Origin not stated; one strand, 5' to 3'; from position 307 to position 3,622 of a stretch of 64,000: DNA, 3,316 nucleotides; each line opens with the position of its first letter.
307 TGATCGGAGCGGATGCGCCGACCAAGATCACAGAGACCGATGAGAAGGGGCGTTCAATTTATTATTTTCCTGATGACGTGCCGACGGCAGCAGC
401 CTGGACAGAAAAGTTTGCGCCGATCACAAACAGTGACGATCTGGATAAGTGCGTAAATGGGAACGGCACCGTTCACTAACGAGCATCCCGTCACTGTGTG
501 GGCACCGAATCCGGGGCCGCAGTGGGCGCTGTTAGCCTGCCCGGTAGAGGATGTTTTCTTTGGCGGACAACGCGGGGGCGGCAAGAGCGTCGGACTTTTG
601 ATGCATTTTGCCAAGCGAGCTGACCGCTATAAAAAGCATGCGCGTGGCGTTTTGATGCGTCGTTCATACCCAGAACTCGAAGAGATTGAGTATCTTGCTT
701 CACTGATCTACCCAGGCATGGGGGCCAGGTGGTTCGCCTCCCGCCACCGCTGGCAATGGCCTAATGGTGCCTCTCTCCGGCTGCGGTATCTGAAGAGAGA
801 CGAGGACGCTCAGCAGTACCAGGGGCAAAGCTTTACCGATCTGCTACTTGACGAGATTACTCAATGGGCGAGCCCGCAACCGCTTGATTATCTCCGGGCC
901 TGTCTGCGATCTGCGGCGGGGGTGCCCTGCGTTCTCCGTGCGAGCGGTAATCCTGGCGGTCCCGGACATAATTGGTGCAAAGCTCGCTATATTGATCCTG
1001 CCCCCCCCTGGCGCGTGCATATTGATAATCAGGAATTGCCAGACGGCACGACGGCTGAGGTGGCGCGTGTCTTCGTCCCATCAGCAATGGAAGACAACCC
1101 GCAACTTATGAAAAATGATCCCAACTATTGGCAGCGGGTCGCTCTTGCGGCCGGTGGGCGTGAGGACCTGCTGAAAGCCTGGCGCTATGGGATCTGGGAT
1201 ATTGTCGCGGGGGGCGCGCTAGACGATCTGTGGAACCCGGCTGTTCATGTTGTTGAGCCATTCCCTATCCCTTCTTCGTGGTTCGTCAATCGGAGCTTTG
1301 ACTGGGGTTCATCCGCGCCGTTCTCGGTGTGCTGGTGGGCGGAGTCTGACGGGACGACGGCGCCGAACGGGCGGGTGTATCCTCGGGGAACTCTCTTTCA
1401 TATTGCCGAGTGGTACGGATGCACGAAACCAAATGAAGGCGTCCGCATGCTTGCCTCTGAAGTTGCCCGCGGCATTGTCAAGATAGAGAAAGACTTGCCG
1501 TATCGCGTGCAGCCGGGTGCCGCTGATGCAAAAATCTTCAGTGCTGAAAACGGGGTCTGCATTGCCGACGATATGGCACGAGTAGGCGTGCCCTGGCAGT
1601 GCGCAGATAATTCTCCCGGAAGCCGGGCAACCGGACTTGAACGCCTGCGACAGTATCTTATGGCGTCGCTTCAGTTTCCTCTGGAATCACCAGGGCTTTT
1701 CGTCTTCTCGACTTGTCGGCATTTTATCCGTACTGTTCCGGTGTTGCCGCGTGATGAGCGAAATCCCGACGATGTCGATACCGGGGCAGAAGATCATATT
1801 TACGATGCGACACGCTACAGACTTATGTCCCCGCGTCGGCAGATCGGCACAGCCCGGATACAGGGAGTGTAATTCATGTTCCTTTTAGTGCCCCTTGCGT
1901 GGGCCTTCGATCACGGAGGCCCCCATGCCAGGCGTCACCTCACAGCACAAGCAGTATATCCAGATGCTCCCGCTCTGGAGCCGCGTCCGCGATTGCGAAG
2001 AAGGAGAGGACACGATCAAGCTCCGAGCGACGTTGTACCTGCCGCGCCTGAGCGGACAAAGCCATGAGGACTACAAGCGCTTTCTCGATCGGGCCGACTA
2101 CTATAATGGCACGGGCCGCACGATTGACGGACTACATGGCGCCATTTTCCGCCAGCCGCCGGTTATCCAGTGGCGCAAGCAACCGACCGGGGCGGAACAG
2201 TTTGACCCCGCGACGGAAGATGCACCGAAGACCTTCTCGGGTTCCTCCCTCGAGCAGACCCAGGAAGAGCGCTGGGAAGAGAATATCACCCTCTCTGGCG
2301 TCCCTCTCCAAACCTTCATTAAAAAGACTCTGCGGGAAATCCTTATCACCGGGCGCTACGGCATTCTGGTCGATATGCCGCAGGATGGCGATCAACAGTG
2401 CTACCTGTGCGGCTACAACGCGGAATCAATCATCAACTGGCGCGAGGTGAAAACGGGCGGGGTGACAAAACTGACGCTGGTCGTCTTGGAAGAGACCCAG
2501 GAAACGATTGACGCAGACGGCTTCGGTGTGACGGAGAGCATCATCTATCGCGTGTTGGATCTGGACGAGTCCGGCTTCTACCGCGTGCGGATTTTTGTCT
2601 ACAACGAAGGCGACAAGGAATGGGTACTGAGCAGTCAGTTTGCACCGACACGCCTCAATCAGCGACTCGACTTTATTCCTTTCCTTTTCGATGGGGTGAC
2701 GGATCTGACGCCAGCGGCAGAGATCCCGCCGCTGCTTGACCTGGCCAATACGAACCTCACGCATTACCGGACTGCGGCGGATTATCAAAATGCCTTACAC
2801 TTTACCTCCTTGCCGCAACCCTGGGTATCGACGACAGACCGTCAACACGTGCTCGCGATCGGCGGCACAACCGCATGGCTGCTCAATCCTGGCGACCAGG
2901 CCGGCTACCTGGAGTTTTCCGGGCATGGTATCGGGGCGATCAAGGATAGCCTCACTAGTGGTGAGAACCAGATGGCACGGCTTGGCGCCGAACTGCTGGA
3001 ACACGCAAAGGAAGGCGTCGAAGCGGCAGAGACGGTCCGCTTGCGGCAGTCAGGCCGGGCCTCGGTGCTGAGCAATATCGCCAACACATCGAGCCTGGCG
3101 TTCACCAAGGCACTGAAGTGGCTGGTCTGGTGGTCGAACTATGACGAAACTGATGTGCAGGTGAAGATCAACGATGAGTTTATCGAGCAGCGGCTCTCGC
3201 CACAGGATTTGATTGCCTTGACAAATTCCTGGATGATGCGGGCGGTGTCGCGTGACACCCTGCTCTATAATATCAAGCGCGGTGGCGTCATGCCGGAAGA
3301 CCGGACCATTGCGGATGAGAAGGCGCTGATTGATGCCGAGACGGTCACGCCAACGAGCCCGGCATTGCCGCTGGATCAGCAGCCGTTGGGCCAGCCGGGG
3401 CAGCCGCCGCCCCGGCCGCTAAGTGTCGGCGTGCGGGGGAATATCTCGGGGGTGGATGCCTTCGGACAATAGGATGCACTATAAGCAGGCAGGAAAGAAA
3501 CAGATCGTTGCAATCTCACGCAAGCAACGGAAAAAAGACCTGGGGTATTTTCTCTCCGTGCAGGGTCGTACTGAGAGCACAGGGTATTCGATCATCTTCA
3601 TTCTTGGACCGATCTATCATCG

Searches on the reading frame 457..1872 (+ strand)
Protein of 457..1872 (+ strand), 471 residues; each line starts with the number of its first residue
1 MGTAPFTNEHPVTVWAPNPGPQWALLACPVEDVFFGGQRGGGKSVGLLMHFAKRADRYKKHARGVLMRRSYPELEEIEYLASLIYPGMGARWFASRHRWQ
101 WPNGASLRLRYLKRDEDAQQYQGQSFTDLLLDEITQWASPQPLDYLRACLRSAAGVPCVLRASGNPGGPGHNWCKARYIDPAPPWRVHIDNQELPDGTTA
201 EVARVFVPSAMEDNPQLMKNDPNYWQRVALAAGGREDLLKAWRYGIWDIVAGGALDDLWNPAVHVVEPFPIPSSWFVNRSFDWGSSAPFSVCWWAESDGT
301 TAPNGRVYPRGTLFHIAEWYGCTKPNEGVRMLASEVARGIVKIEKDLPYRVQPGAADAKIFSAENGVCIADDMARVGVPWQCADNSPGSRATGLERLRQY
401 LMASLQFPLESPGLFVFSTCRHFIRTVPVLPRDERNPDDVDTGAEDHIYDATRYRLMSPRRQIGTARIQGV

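Call 13: search_protein_families(library=phrogs, proteins=[window:457-1872:+], max_evalue=0.001)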
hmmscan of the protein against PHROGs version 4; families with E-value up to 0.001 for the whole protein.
window:457-1872:+ (471 aa): 2 families
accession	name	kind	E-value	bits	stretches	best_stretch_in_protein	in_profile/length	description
phrog_979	-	head and packaging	2e-29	103.8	1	13-228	149-390/642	terminase large subunit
phrog_9526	-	head and packaging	3.5e-09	37.5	1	15-207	8-197/280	terminase large subunit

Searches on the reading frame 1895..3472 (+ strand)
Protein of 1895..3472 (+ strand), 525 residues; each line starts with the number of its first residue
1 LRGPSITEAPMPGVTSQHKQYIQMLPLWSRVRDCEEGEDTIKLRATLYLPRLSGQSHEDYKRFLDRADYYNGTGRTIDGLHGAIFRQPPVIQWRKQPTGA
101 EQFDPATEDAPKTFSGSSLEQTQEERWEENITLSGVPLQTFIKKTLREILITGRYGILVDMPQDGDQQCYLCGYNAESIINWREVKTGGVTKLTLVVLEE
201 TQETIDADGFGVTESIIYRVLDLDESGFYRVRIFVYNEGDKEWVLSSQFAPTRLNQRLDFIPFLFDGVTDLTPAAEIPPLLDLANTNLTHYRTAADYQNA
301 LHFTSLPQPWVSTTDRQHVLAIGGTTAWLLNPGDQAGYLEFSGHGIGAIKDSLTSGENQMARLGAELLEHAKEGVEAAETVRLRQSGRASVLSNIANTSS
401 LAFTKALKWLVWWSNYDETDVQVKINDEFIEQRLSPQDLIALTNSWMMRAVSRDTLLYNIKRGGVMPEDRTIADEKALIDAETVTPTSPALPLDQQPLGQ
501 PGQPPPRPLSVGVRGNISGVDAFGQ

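Call 13: search_protein_families(library=phrogs, proteins=[window:1895-3472:+], max_evalue=0.001)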
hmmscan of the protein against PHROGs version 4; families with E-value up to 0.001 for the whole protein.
window:1895-3472:+ (525 aa): 3 families
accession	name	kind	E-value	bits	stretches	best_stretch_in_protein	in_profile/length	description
phrog_145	-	head and packaging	2.9e-121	406.6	1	10-486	6-469/493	portal protein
phrog_2417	-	unknown function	1.6e-31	110.7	2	127-269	97-238/242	-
phrog_2469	-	unknown function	4.7e-06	27.5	1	350-455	4-108/142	-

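Call 92: search_dna_similar(query=window:1895-3469:+, collection=phages, mode=protein, max_evalue=1e-10, max_rows=12)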
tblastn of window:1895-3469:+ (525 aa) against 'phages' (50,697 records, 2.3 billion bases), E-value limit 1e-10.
Records with a match: 1476; places in all: 1482; records where one place covers at least 80% of the query: 1411.
Best place of each record, by identity: <60% 1476.
By first word of the organism name: Salmonella 410; Escherichia 305; Pseudomonas 190; Vibrio 96; Acinetobacter 79; Xanthomonas 41; Caulobacter 40; Stenotrophomonas 34; Klebsiella 33; Achromobacter 28; and 63 more.
By host as written in the record: Escherichia coli 159; - 94; Pseudomonas aeruginosa 63; Salmonella enterica 60; Salmonella enterica subsp. enterica serovar Enteritidis 58; Salmonella enterica subsp. enterica serovar Typhimurium 48; Salmonella sp. 41; Pseudomonas aeruginosa PAO1 34; and 351 more.
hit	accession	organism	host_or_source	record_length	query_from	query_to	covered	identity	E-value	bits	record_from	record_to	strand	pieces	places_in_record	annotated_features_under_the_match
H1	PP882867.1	Dinoroseobacter phage vB_DshS_R26L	Dinoroseobacter shibae DFL12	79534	7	470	88%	33.4%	7e-67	240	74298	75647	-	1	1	hypothetical protein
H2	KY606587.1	Dinoroseobacter phage vB_DshS-R5C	Dinoroseobacter shibae DFL12T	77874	14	482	89%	32.7%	1e-69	248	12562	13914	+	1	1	hypothetical protein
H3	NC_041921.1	Dinoroseobacter phage vB_DshS-R5C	Dinoroseobacter shibae DFL12T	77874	14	482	89%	32.7%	1e-69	248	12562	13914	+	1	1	portal protein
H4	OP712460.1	Pseudomonas phage PSV3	Pseudomonas syringae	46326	11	480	90%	31.2%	5e-29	205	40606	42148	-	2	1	hypothetical protein (x2)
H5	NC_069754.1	Pseudomonas phage PSV3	Pseudomonas syringae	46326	11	480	90%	31.2%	5e-29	205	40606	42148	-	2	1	portal protein (x2)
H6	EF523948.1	Burkholderia phage BcepGomr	Burkholderia cepacia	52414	3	488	93%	29.6%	7e-47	181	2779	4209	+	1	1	BcepGomrgp05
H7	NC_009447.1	Burkholderia phage BcepGomr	Burkholderia cepacia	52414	3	488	93%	29.6%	7e-47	181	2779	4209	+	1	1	portal protein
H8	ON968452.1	Pseudanabaena phage Pan1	Pseudanabaena sp.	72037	14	472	87%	31.2%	1e-61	225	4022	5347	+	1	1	portal protein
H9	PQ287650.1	Pseudomonas phage HHBS29_1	Pseudomonas aeruginosa BWKH29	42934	11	480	90%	30.4%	5e-46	179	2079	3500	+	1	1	portal protein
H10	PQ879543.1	Pseudomonas phage vB_PaeS_22043_B8_1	Pseudomonas aeruginosa MH29 (DSM 22043)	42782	11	480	90%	30.4%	5e-46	179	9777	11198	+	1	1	hypothetical protein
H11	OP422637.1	Pseudomonas phage BUCT-PX-5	Pseudomonas aeruginosa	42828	11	480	90%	30.4%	6e-46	179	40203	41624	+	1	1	dCMP deaminase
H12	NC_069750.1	Pseudomonas phage BUCT-PX-5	Pseudomonas aeruginosa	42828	11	480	90%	30.4%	6e-46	179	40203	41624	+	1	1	portal protein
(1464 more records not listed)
